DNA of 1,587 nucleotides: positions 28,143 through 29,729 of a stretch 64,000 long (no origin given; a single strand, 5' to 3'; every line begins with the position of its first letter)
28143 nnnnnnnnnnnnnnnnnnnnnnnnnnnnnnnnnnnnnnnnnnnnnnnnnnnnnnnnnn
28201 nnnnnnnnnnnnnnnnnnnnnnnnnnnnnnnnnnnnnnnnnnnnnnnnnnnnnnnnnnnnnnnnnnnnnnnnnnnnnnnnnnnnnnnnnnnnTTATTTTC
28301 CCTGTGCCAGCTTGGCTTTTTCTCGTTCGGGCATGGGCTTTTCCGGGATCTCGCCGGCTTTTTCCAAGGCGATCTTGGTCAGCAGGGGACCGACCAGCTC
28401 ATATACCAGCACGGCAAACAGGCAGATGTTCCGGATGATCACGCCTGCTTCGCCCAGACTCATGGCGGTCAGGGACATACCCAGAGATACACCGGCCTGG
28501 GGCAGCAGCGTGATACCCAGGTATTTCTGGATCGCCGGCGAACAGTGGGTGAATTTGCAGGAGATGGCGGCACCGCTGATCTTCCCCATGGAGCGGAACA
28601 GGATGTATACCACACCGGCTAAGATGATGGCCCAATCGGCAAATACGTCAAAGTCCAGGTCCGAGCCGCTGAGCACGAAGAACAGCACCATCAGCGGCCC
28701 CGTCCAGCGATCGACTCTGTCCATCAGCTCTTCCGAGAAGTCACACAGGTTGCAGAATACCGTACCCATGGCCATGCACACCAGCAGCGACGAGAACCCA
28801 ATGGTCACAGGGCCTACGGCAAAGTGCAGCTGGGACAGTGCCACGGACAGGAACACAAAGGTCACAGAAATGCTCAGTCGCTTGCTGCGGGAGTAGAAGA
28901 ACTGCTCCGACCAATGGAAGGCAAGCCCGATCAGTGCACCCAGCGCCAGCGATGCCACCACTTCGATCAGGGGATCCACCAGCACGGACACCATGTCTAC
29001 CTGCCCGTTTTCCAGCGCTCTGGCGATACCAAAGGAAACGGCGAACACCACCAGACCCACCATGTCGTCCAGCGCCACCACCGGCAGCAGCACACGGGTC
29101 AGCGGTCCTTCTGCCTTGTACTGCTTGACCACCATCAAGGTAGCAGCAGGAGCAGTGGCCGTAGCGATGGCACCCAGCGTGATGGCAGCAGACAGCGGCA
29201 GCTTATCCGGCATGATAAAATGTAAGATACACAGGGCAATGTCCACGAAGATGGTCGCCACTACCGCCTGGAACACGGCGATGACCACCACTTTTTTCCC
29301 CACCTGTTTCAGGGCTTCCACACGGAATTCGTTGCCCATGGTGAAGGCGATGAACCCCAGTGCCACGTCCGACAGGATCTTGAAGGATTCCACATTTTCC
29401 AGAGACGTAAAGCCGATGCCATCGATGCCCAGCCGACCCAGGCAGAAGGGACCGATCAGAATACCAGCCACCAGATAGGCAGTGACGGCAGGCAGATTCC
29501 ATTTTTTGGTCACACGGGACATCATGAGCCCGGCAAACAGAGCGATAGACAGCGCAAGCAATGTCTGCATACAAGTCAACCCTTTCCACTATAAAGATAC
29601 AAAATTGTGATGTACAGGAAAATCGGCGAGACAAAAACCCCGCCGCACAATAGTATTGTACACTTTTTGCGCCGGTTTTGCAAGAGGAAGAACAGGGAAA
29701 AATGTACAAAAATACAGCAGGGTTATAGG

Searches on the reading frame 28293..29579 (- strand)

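Call 18: search_protein_families(library=pfam, proteins=[window:28293-29579:-])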
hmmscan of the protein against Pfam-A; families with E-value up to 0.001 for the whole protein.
window:28293-29579:- (428 aa): 1 family
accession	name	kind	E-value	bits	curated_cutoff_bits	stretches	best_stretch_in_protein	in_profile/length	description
PF00999.27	Na_H_Exchanger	-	8.5e-34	117.4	26.2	1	11-405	2-373/375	Sodium/hydrogen exchanger, transmembrane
